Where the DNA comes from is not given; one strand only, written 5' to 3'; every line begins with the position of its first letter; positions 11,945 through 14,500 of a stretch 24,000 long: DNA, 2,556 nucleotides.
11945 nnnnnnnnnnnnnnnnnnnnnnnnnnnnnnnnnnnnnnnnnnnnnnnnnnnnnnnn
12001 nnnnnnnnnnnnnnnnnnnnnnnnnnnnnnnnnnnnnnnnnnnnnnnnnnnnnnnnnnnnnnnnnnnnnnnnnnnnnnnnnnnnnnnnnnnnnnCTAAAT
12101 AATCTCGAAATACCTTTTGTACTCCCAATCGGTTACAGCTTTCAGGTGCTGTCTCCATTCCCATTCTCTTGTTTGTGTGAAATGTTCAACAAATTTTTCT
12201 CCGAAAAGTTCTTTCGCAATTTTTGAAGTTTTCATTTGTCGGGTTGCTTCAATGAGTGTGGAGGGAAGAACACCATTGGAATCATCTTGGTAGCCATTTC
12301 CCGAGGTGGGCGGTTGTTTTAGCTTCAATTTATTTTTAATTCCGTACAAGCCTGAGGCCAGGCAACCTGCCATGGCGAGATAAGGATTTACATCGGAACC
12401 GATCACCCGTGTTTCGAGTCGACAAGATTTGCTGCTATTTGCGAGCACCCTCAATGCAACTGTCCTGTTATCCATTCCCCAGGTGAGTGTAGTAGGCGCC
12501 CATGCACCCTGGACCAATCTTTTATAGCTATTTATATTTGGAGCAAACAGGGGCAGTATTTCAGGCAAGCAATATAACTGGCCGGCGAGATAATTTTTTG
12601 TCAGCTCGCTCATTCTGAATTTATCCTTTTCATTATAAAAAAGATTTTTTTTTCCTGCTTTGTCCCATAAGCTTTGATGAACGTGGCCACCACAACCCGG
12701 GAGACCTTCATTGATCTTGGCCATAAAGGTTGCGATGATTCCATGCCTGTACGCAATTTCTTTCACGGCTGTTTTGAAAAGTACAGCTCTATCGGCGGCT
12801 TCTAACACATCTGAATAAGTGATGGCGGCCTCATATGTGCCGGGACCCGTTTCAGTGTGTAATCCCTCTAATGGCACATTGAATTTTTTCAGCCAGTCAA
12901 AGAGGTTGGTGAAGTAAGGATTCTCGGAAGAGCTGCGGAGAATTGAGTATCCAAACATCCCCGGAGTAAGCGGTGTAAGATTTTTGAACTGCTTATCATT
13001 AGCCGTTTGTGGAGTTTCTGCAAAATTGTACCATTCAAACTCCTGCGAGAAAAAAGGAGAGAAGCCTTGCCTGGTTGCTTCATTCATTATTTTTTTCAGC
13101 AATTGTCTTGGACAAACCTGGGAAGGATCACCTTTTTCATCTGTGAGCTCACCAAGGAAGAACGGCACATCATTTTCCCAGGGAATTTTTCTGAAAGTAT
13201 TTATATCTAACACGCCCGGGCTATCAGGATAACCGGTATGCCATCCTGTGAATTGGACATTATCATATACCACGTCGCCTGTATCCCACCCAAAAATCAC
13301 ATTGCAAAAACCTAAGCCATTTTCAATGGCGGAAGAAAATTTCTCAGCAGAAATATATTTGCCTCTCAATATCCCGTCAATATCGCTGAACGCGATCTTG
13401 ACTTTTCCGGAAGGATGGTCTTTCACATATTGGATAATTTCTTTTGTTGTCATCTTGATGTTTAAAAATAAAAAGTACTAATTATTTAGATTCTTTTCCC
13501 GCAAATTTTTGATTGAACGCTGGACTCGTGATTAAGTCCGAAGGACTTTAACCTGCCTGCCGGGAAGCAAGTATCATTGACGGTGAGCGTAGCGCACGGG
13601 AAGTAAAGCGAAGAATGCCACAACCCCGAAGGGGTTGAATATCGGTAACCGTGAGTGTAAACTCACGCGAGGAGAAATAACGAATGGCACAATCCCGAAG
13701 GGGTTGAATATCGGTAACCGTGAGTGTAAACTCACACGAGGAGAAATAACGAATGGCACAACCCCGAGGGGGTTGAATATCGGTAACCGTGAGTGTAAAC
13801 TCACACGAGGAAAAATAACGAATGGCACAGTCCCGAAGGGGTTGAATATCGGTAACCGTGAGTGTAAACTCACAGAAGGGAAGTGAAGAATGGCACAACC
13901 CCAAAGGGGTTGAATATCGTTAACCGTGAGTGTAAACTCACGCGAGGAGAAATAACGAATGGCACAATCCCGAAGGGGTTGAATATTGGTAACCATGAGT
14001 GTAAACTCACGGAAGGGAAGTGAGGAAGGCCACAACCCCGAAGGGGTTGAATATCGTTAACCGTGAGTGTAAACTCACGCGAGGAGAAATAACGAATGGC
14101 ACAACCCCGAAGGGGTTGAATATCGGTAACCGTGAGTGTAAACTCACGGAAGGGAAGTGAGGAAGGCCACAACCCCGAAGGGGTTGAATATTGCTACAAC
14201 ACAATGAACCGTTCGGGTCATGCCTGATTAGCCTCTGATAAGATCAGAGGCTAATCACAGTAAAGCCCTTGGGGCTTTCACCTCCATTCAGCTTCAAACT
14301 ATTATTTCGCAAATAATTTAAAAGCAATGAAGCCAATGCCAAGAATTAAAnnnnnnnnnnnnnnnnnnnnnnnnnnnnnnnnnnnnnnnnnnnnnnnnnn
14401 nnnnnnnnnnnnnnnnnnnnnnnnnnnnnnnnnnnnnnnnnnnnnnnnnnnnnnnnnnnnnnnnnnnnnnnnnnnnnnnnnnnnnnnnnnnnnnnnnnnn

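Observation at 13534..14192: Tandem array of ~10 units of a 68/69-bp double-hairpin module between the permease and ligase genes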

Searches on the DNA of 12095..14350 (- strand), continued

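Call 112: search_with_rna_model(model_id=R1, sources=[L109, L110], max_evalue=0.001)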
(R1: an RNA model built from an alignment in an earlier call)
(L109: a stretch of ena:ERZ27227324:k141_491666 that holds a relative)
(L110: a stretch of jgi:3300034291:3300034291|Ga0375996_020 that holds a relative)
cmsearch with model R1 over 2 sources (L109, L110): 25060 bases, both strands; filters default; matches with E-value up to 0.001: 36.
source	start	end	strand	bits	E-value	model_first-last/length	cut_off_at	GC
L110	11065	11115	+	70.1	2.3e-18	1-51/51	no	0.59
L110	11129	11179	+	68.5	6.6e-18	1-51/51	no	0.59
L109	3084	3134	+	66.2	2.9e-17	1-51/51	no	0.53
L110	9944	9994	+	65.6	4.2e-17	1-51/51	no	0.57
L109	2664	2714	-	65.4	4.8e-17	1-51/51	no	0.59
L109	2532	2582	-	64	1.2e-16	1-51/51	no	0.57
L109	2950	3000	+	63.9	1.2e-16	1-51/51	no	0.59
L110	10861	10911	+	63.4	1.7e-16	1-51/51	no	0.59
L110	11193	11243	+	63.2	2e-16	1-51/51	no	0.57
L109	2598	2648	-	63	2.2e-16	1-51/51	no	0.57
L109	3017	3067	+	62.7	2.8e-16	1-51/51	no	0.55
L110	10929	10979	+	61.7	5.3e-16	1-51/51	no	0.57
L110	10997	11047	+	61.7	5.3e-16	1-51/51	no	0.57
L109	3151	3201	+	59.6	2e-15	1-51/51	no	0.59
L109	3272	3322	+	56.3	1.7e-14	1-51/51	no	0.61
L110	10505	10555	+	54.1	7.2e-14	1-51/51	no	0.61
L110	10428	10478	+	50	9.8e-13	1-51/51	no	0.59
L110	10788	10845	+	47.3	5.5e-12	1-51/51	no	0.53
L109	2466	2516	-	46.8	7.8e-12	1-51/51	no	0.57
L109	2905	2944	+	41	3.2e-10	1-51/51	no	0.55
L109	2730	2779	-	39.2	1.1e-09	1-51/51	no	0.48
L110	9884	9928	+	31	2e-07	1-51/51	no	0.56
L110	10624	10658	+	30.8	2.4e-07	1-51/51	no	0.57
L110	10264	10298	+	30.8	2.4e-07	1-51/51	no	0.57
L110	10021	10052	+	26.1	4.8e-06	1-51/51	no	0.59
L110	10222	10253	+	26.1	4.9e-06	1-51/51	no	0.59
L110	7133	7167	+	25.9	5.6e-06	1-51/51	no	0.6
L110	10360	10401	+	25.7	6.3e-06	1-51/51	no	0.55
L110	10720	10761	+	25.7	6.3e-06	1-51/51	no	0.55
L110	7322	7346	+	23.8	2.1e-05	23-47/51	no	0.52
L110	7230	7255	+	22.3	5.7e-05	23-47/51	no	0.5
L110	4634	4678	-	20.2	0.00021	1-51/51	no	0.56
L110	10325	10354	+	20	0.00024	1-51/51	no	0.6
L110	10685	10714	+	20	0.00024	1-51/51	no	0.6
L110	9784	9836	+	19.7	0.0003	1-51/51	no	0.45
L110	10124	10155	+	19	0.00047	1-51/51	no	0.59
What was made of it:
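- It finds 36 more hits (E<0.001) in L109 and L110 (call 112).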

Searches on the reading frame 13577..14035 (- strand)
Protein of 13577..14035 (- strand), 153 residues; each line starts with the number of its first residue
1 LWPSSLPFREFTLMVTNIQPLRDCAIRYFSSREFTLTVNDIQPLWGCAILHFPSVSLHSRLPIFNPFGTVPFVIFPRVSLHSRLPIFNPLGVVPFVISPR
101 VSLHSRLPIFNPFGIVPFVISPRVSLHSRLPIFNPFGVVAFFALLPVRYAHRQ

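Call 47: search_protein_representatives(protein=window:13577-14035:-)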
Query: 153 residues. Proteins with E-value up to 0.001 (for the whole library): 8; up to 1e-10: 1; up to 1e-30: 1. The best 8 are listed.
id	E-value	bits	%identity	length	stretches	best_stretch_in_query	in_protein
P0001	5.4e-67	240.7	96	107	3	78-153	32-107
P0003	1.7e-10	57.1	30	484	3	53-134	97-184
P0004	1.0e-08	51.3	41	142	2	81-145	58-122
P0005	5.3e-07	45.7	36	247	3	74-136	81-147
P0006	9.5e-07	44.9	29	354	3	60-141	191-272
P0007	1.9e-05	40.6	35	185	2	40-139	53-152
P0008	3.7e-05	39.7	39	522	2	58-140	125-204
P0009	6.5e-05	38.9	24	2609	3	62-140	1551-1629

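Call 49: find_encoding_contigs(protein=P0004, flank=6000, max_places=4)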
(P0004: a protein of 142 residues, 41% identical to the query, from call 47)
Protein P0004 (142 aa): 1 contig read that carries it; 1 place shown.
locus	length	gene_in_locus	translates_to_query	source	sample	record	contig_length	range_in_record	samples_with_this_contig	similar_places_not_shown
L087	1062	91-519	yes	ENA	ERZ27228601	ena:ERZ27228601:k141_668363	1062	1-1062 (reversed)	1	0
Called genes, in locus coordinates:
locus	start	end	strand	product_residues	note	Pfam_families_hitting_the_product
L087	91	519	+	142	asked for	-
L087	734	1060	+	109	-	?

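Call 50: find_encoding_contigs(protein=P0007, flank=6000, max_places=4)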
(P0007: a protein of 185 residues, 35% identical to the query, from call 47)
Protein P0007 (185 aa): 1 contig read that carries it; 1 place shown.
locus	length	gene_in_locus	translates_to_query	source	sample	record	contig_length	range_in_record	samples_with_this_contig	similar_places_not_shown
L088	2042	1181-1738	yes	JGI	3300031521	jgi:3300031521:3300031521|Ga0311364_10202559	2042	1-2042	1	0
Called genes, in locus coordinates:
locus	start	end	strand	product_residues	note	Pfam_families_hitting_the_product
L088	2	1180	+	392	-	?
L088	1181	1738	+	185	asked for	-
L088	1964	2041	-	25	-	?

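Call 60: search_protein_families(library=pfam, proteins=[L088:2-1180:+, L087:734-1060:+], max_evalue=0.01)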
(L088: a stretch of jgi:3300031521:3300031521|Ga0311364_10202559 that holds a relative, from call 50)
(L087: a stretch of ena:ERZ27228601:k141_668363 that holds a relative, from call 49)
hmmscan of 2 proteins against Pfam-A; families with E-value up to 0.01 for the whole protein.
L088:2-1180:+ (392 aa): 0 families

L087:734-1060:+ (109 aa): 2 families
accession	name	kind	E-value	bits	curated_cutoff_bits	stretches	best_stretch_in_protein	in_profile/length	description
PF07995.17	GSDH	-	2.6e-22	80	25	1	48-109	1-62/332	Glucose / Sorbosone dehydrogenase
PF01436.27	NHL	-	0.0018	18.6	20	1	49-68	2-21/28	NHL repeat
